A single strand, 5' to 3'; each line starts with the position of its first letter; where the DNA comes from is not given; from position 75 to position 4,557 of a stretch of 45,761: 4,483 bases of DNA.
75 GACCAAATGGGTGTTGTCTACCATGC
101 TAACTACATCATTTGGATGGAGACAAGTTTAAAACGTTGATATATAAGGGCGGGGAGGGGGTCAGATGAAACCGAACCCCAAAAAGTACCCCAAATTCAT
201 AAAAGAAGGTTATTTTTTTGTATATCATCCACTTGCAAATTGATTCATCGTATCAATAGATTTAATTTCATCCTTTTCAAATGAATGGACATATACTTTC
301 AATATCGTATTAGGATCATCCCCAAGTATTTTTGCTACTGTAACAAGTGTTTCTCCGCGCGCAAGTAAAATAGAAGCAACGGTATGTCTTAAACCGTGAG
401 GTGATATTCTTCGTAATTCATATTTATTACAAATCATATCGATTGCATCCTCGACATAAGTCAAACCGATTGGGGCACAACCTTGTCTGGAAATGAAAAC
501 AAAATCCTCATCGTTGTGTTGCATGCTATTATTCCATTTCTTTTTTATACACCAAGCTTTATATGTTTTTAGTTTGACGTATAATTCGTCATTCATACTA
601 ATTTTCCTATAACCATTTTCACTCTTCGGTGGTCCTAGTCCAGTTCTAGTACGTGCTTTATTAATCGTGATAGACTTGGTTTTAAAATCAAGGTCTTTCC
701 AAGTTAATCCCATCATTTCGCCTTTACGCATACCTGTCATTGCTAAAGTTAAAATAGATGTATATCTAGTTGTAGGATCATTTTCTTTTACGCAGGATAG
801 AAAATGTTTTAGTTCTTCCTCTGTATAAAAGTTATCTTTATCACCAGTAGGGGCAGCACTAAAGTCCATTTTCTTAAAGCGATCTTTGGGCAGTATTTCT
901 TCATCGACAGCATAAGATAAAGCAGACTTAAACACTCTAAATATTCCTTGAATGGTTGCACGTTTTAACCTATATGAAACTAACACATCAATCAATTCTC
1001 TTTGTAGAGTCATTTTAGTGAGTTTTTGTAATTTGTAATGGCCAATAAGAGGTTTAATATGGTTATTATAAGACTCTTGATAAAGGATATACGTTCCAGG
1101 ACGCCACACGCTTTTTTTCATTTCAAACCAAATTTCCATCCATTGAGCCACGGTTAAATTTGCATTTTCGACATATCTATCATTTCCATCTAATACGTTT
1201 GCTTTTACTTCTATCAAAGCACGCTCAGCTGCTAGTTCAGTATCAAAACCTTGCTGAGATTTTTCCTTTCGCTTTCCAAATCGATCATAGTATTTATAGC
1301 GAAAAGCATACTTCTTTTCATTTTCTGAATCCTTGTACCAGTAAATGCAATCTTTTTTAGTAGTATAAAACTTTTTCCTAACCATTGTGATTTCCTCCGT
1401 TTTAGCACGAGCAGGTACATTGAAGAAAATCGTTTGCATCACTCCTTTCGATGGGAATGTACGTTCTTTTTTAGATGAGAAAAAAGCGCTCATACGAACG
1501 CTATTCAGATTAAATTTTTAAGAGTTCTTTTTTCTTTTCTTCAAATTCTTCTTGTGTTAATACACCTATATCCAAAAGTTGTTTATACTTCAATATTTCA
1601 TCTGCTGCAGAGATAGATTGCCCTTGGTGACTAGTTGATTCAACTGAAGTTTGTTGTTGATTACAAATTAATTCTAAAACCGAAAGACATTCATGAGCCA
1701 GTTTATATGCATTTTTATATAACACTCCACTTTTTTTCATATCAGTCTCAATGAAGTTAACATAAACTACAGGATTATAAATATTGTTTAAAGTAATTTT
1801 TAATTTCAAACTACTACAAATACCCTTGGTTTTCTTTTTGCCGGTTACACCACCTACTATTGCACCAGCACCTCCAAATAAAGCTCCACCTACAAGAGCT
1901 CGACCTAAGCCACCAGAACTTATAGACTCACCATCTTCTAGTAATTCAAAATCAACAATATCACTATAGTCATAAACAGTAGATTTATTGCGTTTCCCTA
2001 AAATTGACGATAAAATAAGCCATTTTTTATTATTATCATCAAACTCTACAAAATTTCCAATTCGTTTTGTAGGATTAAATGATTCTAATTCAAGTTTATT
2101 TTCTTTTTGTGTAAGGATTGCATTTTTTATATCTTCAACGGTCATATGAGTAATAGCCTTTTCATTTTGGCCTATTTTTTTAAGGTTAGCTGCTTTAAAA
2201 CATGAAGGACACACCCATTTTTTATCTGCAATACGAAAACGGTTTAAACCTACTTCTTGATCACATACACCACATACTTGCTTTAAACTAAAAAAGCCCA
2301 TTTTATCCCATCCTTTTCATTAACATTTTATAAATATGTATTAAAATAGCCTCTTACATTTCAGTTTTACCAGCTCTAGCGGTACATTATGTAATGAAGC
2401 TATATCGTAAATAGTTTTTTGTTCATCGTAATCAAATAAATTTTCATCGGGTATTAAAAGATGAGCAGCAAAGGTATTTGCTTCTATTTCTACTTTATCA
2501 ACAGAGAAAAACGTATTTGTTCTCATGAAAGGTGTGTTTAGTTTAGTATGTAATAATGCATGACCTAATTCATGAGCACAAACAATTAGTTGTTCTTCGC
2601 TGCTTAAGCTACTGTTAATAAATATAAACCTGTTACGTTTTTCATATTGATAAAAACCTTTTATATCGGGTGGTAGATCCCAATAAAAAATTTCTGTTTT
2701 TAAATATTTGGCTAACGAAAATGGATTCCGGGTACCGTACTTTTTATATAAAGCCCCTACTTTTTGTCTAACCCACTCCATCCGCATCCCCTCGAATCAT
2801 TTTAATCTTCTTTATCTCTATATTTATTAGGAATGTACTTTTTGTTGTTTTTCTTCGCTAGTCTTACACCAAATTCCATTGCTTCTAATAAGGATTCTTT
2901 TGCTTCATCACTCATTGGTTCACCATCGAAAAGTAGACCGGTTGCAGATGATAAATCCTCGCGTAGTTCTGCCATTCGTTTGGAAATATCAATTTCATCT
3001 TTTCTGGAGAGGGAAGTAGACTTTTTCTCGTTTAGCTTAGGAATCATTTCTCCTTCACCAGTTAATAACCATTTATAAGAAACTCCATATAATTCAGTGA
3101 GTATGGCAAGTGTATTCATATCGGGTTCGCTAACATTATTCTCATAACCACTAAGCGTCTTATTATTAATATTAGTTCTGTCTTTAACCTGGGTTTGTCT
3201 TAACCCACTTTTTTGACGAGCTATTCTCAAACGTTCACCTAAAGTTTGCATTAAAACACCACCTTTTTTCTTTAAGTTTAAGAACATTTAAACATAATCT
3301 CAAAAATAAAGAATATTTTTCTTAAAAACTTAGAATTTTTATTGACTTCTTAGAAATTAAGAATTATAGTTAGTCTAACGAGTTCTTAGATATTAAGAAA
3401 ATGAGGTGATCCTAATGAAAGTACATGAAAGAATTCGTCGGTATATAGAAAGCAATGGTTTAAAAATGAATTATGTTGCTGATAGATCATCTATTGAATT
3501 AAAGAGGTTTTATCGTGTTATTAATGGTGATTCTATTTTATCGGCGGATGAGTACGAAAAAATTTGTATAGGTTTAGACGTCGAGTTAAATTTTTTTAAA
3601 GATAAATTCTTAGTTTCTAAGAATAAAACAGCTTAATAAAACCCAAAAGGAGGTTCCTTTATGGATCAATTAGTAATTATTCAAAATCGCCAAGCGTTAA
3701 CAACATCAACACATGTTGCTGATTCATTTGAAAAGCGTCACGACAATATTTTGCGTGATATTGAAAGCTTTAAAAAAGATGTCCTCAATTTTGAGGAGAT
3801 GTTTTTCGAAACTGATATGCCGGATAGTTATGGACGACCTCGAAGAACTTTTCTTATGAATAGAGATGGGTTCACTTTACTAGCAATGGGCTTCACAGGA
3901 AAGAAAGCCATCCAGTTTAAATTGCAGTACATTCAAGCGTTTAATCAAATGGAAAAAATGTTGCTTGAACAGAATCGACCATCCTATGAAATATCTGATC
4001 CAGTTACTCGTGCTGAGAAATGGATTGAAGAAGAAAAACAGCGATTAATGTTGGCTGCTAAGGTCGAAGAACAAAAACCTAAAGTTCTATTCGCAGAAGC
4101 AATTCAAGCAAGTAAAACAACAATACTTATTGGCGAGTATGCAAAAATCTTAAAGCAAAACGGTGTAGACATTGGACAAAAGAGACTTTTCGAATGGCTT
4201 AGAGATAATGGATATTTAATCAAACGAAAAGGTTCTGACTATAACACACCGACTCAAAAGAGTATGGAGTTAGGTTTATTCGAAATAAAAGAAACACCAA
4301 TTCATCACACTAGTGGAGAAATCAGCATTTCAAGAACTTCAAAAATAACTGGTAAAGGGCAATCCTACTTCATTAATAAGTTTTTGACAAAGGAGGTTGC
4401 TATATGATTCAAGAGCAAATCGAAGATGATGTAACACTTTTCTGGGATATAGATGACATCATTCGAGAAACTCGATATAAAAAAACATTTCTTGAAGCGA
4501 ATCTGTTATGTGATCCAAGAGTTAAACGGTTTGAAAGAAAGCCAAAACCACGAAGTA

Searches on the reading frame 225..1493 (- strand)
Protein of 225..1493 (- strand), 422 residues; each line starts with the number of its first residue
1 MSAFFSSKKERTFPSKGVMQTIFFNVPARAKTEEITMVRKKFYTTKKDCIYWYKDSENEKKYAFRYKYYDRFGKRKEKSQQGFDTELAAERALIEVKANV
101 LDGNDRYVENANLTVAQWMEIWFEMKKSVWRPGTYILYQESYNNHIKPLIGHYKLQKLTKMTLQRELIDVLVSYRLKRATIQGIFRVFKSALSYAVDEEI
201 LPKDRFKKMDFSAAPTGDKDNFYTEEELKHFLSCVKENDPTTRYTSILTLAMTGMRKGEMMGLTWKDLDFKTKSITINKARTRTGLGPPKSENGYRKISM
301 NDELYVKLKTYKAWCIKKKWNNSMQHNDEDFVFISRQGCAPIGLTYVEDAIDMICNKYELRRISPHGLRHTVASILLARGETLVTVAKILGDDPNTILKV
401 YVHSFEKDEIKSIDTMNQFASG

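Call 26: search_protein_families(library=pfam, proteins=[window:225-1493:-], max_evalue=0.001)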
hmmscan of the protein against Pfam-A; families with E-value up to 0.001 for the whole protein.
window:225-1493:- (422 aa): 4 families
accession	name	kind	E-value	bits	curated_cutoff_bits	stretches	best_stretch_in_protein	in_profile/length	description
PF00589.27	Phage_integrase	-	1.1e-21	77.8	27.1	1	223-406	3-170/172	Phage integrase family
PF14659.12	Phage_int_SAM_3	-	5.9e-13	49.3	22.6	1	114-165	1-52/58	Phage integrase, N-terminal SAM-like domain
PF14657.12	Arm-DNA-bind_4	-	3.7e-09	36.5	22.3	1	61-103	1-45/47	Arm DNA-binding domain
PF13102.12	Phage_int_SAM_5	-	0.00031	21.5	22.3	1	116-208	3-95/98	Phage integrase SAM-like domain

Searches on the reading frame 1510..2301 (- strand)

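Call 26: search_protein_families(library=pfam, proteins=[window:1510-2301:-], max_evalue=0.001)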
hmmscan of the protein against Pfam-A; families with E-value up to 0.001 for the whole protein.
window:1510-2301:- (263 aa): 2 families
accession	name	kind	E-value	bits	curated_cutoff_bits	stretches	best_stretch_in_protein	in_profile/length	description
PF09851.14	SHOCT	-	9e-08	32.1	27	1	234-261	1-28/28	Short C-terminal domain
PF14471.11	DUF4428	-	2.8e-06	27.5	27.8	1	10-59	2-49/51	Domain of unknown function (DUF4428)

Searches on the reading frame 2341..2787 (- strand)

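Call 26: search_protein_families(library=pfam, proteins=[window:2341-2787:-], max_evalue=0.001)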
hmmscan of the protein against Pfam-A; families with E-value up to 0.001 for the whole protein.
window:2341-2787:- (148 aa): 2 families
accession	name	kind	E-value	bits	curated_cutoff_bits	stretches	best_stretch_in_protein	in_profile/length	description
PF06114.19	Peptidase_M78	-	3.5e-24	85.4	22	1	26-144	1-122/123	IrrE N-terminal-like domain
PF20573.4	DUF6782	-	0.00075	19.3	27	1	27-77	53-101/241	Putative metallopeptidase family (DUF6782)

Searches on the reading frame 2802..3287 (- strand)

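Call 26: search_protein_families(library=pfam, proteins=[window:2802-3287:-], max_evalue=0.001)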
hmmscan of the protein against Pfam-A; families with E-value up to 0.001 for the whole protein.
window:2802-3287:- (161 aa): 3 families
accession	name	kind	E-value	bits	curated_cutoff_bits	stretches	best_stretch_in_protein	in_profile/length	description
PF12844.13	HTH_19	-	3.7e-12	46.4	30.2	1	17-80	1-64/64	Helix-turn-helix domain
PF01381.28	HTH_3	-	2.8e-11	43.7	23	1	20-74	1-55/55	Helix-turn-helix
PF13560.12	HTH_31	-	1.3e-08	35.4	27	1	16-70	2-57/64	Helix-turn-helix domain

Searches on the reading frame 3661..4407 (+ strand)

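Call 26: search_protein_families(library=pfam, proteins=[window:3661-4407:+], max_evalue=0.001)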
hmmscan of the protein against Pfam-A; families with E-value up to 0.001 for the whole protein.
window:3661-4407:+ (248 aa): 2 families
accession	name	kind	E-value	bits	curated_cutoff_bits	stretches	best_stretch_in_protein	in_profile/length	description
PF03374.19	ANT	-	4.8e-36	123.8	25.3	1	133-242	2-106/108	Phage antirepressor protein KilAC domain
PF09669.15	Phage_pRha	-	4.3e-29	101.4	29.9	1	14-99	1-91/91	Phage regulatory protein Rha (Phage_pRha)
